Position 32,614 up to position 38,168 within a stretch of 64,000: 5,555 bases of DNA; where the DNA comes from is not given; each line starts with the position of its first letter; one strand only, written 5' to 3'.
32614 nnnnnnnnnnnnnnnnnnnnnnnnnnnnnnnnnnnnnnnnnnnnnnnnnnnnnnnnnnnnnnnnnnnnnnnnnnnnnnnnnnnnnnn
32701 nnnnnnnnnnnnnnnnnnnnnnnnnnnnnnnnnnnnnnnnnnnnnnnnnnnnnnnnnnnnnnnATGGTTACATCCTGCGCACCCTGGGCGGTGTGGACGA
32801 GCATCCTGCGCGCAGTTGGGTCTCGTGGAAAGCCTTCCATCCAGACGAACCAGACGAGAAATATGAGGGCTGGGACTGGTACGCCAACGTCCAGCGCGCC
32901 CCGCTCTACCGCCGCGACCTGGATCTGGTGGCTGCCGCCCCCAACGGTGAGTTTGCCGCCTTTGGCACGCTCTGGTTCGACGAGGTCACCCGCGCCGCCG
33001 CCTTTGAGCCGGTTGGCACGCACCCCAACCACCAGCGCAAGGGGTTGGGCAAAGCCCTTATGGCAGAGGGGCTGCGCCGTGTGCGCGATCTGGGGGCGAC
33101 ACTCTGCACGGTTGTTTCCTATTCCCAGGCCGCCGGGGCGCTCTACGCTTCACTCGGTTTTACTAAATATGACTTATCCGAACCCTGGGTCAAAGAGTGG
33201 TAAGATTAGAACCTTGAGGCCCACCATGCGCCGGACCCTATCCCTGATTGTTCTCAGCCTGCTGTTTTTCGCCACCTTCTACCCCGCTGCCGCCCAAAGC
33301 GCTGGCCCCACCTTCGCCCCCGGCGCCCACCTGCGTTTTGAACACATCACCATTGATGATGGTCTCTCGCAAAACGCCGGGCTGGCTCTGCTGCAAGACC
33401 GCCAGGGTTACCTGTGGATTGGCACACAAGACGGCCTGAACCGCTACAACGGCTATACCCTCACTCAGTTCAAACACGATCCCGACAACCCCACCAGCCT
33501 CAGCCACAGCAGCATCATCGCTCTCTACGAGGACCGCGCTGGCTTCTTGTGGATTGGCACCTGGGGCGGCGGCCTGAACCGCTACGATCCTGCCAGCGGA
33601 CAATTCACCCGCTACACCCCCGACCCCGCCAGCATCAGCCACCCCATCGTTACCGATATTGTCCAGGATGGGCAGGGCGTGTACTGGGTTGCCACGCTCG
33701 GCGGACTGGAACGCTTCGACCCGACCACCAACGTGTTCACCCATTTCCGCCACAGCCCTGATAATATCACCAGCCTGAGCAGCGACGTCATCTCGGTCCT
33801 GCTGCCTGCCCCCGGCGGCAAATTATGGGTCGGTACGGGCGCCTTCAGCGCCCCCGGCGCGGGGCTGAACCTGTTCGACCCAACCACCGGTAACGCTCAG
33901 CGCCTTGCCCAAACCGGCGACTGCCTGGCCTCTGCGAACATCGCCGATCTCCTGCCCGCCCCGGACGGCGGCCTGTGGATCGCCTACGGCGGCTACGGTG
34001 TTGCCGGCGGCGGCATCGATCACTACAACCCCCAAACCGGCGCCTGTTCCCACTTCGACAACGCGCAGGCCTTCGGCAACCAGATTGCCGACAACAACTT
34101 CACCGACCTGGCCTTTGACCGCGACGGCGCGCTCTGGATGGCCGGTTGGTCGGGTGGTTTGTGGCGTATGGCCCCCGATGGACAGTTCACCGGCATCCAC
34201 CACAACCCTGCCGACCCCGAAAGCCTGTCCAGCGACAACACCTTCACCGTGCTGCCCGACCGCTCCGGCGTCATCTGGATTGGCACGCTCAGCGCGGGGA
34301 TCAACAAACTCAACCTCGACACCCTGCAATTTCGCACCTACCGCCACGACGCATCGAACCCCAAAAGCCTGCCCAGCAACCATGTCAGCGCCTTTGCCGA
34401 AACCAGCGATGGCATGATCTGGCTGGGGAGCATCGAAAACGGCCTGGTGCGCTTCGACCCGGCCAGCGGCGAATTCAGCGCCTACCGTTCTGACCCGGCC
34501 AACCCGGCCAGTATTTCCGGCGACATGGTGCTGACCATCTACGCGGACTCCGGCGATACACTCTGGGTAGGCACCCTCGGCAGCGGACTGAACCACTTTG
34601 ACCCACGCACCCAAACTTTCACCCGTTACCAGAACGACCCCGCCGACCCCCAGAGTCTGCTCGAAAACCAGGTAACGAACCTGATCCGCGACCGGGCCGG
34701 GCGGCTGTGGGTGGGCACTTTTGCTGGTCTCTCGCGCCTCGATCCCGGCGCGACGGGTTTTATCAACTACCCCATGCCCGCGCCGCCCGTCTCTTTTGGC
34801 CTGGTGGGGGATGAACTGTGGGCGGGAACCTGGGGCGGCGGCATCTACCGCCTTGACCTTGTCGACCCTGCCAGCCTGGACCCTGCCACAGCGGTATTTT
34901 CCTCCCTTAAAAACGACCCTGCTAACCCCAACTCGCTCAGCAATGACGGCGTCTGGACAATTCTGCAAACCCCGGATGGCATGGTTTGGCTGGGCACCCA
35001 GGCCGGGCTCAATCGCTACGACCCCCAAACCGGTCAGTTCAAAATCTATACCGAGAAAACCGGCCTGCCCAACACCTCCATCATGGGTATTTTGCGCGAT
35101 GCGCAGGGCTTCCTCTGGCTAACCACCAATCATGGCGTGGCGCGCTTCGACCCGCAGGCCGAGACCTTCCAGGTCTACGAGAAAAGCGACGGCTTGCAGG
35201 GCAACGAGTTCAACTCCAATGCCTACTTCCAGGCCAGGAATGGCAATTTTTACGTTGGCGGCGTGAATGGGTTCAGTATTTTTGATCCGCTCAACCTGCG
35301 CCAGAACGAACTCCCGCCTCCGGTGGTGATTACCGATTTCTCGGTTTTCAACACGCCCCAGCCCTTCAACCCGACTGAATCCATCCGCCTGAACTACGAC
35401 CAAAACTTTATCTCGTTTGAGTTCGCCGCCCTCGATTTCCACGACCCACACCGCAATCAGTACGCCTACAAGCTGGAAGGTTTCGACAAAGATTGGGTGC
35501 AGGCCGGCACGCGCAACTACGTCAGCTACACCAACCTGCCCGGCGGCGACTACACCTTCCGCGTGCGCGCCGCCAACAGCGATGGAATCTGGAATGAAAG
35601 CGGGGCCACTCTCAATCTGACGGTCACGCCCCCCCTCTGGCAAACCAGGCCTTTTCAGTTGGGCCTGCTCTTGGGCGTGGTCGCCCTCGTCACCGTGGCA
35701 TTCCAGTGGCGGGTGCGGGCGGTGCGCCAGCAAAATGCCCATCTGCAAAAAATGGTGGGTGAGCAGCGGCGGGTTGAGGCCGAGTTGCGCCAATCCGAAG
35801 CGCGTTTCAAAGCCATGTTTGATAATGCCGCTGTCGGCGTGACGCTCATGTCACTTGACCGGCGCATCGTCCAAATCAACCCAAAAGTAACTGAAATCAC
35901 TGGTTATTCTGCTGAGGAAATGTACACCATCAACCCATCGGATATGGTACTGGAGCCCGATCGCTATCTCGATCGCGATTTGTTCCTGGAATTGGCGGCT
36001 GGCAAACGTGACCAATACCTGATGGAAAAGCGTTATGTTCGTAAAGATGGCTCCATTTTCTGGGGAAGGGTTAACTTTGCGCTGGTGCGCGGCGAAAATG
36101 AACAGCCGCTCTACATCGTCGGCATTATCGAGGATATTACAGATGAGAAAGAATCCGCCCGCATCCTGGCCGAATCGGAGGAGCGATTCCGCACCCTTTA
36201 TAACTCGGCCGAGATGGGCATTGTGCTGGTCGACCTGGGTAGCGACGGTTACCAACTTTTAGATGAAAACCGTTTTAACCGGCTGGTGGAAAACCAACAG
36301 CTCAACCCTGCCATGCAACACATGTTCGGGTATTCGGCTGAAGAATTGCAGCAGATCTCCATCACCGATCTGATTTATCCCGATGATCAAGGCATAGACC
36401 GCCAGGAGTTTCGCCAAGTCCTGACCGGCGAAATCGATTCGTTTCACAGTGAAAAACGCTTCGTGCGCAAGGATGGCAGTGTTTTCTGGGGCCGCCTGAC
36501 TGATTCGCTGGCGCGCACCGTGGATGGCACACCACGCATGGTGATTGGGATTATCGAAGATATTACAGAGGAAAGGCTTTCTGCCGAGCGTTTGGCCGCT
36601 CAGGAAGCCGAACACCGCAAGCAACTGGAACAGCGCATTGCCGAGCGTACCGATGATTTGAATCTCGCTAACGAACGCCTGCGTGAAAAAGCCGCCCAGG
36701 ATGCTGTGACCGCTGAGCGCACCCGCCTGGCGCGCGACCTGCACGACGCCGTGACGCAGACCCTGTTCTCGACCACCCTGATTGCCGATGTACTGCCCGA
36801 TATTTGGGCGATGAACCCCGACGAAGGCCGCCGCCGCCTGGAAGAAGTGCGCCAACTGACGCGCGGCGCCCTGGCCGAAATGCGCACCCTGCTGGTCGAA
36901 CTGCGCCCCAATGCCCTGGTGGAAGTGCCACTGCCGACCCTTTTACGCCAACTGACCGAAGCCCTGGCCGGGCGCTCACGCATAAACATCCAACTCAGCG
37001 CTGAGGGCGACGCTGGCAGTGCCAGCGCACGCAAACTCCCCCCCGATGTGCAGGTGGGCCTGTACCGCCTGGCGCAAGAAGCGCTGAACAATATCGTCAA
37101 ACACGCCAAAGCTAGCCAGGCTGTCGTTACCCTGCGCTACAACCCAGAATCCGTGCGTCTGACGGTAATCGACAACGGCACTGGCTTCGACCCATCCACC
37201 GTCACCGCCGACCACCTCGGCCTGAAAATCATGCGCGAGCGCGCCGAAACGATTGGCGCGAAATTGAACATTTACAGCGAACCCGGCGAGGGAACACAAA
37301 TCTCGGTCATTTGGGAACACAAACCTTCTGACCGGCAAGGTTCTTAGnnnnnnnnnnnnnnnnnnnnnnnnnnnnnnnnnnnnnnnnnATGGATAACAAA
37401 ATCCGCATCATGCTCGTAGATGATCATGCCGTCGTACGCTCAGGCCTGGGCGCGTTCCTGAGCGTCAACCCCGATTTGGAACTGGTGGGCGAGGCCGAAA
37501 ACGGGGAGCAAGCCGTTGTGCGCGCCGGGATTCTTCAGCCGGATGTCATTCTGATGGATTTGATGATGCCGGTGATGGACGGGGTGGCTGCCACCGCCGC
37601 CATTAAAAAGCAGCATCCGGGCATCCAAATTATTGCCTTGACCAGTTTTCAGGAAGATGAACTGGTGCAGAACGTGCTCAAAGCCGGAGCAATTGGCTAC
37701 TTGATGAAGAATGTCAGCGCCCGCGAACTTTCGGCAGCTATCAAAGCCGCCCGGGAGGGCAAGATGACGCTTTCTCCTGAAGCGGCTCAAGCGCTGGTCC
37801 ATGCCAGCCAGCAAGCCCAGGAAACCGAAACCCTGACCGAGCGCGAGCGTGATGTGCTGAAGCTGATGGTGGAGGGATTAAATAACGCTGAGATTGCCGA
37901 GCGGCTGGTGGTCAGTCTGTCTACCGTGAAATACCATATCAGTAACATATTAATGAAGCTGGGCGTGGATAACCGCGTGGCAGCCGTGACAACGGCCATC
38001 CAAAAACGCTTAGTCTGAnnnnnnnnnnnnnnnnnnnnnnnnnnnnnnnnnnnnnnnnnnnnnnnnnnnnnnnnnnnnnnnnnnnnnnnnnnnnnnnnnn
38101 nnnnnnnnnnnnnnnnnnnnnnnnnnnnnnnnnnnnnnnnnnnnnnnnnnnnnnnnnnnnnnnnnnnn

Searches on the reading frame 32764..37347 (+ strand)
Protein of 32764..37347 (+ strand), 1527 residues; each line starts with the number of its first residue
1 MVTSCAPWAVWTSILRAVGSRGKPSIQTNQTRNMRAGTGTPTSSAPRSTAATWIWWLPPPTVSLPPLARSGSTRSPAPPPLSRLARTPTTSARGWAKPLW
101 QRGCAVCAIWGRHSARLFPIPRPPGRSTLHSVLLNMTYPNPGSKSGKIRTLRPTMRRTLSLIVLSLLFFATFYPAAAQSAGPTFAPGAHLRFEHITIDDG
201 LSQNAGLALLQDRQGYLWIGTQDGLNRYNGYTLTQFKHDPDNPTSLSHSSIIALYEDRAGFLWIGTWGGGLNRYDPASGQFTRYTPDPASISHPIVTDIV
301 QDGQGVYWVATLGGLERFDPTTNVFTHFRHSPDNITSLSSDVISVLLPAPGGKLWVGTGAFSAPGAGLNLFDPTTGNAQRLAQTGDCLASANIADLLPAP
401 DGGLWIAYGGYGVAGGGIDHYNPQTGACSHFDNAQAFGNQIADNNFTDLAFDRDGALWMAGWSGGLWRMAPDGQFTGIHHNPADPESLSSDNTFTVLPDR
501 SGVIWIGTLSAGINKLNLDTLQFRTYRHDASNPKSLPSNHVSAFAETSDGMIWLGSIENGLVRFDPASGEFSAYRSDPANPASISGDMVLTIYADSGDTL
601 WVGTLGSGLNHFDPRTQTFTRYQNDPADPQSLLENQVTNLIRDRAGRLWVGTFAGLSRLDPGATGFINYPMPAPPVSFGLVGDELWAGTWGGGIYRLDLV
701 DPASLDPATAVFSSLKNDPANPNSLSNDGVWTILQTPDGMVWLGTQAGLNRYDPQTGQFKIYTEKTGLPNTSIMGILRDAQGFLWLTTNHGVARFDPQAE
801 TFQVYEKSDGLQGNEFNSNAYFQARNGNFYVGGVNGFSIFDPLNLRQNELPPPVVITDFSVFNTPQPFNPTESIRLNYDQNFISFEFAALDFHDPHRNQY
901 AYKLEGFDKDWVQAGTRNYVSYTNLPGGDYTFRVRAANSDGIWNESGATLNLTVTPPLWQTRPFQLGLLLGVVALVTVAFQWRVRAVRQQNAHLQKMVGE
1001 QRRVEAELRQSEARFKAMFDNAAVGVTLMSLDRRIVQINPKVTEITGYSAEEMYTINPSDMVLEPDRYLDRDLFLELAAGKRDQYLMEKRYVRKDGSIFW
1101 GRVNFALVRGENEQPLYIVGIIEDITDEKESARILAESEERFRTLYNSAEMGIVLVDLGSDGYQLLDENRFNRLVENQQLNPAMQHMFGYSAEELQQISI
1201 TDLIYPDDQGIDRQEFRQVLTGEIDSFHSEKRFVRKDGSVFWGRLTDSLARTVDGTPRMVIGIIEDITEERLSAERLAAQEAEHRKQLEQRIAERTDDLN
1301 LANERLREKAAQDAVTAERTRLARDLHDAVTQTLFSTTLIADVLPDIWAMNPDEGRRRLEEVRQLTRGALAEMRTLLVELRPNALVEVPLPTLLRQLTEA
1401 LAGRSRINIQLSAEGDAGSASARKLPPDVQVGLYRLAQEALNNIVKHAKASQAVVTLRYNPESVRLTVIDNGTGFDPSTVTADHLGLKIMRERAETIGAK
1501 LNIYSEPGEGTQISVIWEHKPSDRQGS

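Call 84: search_protein_families(library=pfam, proteins=[window:32764-37347:+], max_evalue=0.0001)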
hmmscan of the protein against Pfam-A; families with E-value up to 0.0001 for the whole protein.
window:32764-37347:+ (1527 aa): 11 families
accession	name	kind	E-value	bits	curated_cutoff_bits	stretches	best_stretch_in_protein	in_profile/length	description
PF07494.17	Reg_prop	-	3.1e-45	146.8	20.4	0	245-268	1-24/24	Two component regulator propeller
PF00989.32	PAS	-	8.9e-27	93.8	22.6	2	1014-1125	2-113/113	PAS fold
PF08447.18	PAS_3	-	9.4e-26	90.4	25.6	2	1180-1264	4-89/89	PAS fold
PF13426.13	PAS_9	-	5e-25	88.2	27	2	1180-1269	16-103/103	PAS domain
PF07495.19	Y_Y_Y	-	1.1e-21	77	26.6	1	892-954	2-64/65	Y_Y_Y domain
PF07730.19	HisKA_3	-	8.1e-17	62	24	1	1318-1385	1-68/68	Histidine kinase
PF02518.31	HATPase_c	-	9.2e-14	52.3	26.4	1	1430-1517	3-107/111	Histidine kinase-, DNA gyrase B-, and HSP90-like ATPase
PF13188.13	PAS_8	-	4e-13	49.2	21.8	1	1013-1058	1-46/65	PAS domain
PF08450.18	SGL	-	4.9e-13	49.7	26.3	0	747-834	22-104/246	SMP-30/Gluconolactonase/LRE-like region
PF08448.16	PAS_4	-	1.5e-11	44.9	23.1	0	1180-1271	20-109/110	PAS fold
PF13581.12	HATPase_c_2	-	3e-05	24.5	27.4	1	1437-1482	36-86/127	Histidine kinase-like ATPase domain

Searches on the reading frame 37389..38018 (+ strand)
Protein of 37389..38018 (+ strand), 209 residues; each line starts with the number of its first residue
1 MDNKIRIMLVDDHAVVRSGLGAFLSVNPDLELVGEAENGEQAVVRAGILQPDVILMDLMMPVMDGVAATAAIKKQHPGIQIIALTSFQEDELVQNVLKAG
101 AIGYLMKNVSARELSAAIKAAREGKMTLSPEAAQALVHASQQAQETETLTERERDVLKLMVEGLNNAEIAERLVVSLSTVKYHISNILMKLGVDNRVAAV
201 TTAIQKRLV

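Call 84: search_protein_families(library=pfam, proteins=[window:37389-38018:+], max_evalue=0.0001)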
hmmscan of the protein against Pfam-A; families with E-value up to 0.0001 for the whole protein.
window:37389-38018:+ (209 aa): 4 families
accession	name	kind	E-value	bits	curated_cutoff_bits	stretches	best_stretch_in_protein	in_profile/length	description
PF00072.30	Response_reg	-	7.5e-27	94.1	30.2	1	7-119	1-111/111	Response regulator receiver domain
PF00196.25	GerE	-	2.5e-20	72.3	23.5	1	148-202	2-56/57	Bacterial regulatory proteins, luxR family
PF08281.18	Sigma70_r4_2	-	7.1e-10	38.8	25.7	1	147-191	9-54/54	Sigma-70, region 4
PF04545.22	Sigma70_r4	-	8.4e-08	32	24.1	1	148-191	4-48/50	Sigma-70, region 4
